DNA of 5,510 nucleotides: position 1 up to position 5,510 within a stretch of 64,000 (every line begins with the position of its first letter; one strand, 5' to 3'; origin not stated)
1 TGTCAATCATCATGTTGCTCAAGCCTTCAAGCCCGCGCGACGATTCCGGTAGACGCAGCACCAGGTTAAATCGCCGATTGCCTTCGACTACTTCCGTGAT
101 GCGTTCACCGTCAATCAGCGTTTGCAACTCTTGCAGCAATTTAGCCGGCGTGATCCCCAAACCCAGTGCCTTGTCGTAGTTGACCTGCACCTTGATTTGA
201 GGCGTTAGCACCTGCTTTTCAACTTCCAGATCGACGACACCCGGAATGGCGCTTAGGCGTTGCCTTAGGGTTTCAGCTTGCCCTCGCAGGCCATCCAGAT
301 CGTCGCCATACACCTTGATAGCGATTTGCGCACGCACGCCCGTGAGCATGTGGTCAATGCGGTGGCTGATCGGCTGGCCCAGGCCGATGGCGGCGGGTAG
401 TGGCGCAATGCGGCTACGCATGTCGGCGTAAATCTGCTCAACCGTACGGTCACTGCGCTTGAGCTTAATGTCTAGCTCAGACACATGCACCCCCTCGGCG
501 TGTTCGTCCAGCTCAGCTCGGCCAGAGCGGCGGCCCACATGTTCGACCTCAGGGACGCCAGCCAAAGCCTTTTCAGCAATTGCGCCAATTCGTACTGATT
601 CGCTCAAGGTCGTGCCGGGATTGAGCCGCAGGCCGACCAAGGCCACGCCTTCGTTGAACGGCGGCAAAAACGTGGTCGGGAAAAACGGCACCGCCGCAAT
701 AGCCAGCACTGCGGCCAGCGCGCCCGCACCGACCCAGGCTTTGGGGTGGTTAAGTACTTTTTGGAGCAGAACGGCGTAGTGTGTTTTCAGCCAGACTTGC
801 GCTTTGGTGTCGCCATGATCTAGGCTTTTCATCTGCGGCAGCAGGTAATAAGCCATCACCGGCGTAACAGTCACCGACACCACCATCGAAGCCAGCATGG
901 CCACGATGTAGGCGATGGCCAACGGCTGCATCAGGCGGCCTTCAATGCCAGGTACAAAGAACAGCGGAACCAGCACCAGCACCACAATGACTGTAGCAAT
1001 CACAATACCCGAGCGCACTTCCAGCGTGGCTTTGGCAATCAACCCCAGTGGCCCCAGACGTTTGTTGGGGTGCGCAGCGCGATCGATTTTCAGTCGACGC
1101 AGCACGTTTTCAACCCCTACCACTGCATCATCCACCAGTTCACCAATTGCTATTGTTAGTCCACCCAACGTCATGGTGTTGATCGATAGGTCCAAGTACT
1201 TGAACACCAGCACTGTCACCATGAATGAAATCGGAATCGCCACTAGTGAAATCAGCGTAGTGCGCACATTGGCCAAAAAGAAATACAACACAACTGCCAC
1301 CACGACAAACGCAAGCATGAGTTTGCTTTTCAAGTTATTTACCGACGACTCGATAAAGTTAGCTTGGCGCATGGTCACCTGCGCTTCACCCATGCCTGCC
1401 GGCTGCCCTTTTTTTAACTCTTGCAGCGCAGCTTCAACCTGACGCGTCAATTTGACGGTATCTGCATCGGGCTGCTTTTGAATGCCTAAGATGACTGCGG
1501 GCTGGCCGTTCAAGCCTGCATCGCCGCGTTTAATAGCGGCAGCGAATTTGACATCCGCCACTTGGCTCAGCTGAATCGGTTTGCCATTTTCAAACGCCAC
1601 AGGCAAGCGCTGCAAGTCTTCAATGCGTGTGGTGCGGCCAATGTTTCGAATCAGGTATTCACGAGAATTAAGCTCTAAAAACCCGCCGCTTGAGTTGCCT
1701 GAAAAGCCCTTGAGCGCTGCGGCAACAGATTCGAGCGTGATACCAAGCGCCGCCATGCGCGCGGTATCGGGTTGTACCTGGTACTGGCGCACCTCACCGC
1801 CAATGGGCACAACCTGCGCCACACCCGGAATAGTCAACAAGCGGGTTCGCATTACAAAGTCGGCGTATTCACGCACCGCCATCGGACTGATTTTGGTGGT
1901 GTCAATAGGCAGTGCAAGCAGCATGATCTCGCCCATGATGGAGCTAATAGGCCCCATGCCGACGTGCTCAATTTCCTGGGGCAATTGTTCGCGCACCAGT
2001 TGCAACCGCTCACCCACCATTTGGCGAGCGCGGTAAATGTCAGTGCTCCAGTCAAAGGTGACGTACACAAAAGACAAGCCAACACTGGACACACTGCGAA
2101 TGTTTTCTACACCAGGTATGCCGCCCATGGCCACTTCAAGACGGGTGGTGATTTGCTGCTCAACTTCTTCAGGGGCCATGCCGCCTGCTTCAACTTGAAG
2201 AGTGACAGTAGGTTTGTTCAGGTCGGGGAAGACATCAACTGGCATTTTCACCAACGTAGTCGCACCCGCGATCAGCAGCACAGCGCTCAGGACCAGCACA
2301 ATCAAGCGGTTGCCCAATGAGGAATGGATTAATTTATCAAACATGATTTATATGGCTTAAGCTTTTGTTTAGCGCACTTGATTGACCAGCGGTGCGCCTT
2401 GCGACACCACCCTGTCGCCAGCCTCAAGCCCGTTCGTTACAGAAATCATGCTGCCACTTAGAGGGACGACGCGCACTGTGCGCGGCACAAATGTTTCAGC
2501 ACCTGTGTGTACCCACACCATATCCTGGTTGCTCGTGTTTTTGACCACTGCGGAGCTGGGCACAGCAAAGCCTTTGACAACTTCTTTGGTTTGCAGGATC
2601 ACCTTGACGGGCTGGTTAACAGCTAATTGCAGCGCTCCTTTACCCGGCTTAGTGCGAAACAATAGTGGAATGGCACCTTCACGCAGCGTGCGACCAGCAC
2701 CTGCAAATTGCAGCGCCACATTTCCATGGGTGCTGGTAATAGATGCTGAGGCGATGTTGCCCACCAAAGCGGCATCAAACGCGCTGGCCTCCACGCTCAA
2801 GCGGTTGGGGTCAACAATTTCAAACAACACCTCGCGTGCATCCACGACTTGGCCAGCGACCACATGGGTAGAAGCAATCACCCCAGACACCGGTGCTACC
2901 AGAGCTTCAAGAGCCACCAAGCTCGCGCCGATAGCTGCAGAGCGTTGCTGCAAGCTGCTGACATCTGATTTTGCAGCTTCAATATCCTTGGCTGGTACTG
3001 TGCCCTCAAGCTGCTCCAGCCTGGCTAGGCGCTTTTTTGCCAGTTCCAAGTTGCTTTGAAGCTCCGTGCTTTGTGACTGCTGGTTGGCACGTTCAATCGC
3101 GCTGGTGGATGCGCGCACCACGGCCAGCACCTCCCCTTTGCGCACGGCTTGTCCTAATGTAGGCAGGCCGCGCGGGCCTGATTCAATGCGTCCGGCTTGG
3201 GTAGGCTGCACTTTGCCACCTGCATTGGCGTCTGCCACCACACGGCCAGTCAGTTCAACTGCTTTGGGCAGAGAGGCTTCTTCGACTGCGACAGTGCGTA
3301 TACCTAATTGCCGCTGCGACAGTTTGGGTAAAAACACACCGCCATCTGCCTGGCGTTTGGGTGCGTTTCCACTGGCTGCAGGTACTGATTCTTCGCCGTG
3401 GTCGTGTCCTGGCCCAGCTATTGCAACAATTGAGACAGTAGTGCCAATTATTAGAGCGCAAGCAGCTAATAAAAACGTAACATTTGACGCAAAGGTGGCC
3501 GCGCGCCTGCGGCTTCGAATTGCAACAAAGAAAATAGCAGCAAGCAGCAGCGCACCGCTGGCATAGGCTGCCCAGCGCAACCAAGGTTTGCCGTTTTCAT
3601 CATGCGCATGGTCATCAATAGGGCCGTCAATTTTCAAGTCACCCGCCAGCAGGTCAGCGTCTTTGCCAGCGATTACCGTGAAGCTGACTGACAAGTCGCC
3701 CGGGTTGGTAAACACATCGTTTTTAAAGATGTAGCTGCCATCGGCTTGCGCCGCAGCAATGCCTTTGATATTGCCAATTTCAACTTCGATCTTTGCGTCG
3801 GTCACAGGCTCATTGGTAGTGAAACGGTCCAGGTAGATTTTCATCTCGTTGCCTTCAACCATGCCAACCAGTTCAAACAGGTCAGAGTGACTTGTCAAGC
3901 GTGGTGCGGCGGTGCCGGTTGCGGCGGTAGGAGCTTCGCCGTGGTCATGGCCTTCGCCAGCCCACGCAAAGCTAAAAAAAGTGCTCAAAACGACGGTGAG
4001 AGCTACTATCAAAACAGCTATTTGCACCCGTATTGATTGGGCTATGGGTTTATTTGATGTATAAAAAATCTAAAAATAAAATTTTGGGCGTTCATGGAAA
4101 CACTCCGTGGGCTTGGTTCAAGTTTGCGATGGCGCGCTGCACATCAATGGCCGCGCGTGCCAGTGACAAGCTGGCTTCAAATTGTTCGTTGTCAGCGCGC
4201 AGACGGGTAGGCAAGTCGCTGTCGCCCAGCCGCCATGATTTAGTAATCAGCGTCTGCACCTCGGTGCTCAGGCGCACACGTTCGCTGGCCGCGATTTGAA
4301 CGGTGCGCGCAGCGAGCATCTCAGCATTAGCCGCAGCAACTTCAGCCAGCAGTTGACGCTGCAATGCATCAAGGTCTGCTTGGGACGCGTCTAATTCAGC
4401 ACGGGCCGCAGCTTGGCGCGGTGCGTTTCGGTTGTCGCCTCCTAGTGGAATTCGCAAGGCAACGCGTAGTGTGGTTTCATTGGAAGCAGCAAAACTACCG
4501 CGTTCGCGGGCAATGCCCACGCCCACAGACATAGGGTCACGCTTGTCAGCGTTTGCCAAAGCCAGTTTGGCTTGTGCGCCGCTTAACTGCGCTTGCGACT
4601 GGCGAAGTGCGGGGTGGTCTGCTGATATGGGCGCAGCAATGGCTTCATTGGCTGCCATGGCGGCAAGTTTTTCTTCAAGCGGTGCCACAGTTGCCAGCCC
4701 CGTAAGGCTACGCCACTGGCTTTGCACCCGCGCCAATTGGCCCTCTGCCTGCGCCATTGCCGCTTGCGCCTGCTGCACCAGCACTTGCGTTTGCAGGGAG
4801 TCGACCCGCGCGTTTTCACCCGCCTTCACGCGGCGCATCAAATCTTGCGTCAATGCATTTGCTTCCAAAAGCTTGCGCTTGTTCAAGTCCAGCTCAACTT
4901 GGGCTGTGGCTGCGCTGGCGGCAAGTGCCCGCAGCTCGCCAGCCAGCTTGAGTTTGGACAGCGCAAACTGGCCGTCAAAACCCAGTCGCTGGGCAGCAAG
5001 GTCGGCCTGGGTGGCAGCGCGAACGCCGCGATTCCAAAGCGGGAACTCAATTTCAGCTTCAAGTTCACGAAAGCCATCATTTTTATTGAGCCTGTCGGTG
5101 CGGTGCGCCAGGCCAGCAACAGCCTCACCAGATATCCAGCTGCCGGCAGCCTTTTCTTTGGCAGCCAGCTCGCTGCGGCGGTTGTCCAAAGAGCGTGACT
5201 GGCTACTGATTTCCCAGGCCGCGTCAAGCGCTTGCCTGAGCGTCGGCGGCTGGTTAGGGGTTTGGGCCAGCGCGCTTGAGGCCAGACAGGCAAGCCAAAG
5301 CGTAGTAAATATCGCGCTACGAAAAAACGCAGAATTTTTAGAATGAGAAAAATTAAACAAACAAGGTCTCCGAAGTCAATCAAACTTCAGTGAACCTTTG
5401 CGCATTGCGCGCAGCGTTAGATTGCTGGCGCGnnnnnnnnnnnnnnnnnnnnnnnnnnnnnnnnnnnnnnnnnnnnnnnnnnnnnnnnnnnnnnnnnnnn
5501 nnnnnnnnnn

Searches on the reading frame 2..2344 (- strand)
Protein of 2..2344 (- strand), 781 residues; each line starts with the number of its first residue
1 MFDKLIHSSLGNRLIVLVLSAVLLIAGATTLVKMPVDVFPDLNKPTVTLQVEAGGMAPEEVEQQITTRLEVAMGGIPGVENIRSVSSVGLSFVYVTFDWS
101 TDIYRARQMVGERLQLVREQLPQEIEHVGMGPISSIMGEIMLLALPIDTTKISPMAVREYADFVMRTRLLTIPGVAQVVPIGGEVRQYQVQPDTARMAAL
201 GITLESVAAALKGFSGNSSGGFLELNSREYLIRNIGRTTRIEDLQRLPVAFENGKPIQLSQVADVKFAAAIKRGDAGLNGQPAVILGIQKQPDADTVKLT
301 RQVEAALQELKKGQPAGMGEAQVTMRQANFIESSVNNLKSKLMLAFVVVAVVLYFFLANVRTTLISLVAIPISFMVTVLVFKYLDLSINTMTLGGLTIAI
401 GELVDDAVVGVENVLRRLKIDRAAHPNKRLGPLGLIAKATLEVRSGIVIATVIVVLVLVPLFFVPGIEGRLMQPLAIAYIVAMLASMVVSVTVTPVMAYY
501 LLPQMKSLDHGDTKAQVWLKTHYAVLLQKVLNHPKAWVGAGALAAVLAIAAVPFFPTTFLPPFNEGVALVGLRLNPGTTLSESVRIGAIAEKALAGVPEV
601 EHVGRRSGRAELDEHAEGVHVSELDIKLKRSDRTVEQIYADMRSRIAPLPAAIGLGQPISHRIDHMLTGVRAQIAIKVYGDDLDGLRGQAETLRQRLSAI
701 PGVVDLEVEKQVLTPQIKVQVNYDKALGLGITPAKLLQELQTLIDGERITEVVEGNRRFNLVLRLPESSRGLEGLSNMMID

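Call 11: search_protein_families(library=pfam, proteins=[window:2-2344:-], max_evalue=0.01)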
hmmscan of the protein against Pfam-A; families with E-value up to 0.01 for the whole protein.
window:2-2344:- (781 aa): 2 families
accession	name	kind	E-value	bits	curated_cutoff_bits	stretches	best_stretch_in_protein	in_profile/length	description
PF00873.25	ACR_tran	-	3e-184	615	28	1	8-771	4-770/1021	AcrB/AcrD/AcrF family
PF02355.23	SecD_SecF_C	-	0.0027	17.6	20.5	1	341-500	36-185/189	Protein export membrane protein SecD/SecF, C-terminal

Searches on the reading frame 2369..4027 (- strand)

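Call 11: search_protein_families(library=pfam, proteins=[window:2369-4027:-], max_evalue=0.01)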
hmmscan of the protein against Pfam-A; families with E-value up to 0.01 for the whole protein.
window:2369-4027:- (552 aa): 3 families
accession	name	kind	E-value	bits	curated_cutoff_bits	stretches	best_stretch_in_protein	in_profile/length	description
PF13437.12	HlyD_3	-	7e-11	43.2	22.2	1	376-431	2-60/106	HlyD family secretion protein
PF16576.10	HlyD_D23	-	1.3e-09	38.1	30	1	253-421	2-156/214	Barrel-sandwich domain of CusB or HlyD membrane-fusion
PF00529.27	CusB_dom_1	-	0.00077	20.1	26.5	1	487-541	15-88/89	Cation efflux system protein CusB domain 1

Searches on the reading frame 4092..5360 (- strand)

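Call 11: search_protein_families(library=pfam, proteins=[window:4092-5360:-], max_evalue=0.01)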
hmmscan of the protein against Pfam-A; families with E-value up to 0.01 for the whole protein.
window:4092-5360:- (422 aa): 1 family
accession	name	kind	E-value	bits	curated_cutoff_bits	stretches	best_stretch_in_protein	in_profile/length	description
PF02321.23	OEP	-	5.1e-20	72.5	22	2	248-417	11-185/187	Outer membrane efflux protein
